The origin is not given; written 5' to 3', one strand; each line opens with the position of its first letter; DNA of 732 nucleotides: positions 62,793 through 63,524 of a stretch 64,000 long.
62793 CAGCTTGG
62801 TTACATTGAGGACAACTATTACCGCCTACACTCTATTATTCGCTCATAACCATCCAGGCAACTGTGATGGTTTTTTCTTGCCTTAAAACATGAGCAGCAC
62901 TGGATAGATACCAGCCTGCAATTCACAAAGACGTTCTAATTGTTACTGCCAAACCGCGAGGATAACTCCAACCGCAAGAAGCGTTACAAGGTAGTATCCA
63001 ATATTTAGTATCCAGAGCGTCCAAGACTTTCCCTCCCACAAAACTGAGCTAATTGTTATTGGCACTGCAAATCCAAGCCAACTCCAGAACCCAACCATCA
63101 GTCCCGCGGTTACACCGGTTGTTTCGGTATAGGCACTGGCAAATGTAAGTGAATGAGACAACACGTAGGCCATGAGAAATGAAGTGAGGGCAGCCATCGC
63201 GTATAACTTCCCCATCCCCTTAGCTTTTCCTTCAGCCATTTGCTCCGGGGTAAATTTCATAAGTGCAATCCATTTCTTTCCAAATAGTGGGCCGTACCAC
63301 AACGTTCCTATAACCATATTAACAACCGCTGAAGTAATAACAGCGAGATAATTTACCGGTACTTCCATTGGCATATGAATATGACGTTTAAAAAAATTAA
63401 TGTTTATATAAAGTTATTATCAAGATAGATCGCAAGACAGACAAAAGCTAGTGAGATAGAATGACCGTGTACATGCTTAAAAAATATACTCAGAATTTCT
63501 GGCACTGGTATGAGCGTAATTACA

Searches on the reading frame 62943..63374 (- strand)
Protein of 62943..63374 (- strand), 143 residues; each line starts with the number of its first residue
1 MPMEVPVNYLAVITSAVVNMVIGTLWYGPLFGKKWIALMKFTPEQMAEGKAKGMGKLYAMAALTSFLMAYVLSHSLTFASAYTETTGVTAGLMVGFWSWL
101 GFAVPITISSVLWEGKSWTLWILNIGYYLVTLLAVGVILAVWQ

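Call 60: search_protein_families(library=pfam, proteins=[window:62943-63374:-], max_evalue=0.001)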
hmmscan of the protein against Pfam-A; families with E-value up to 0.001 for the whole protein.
window:62943-63374:- (143 aa): 1 family
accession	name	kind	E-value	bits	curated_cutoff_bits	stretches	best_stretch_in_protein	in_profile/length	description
PF08570.15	DUF1761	-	4e-28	98.6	31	1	10-139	1-122/123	Protein of unknown function (DUF1761)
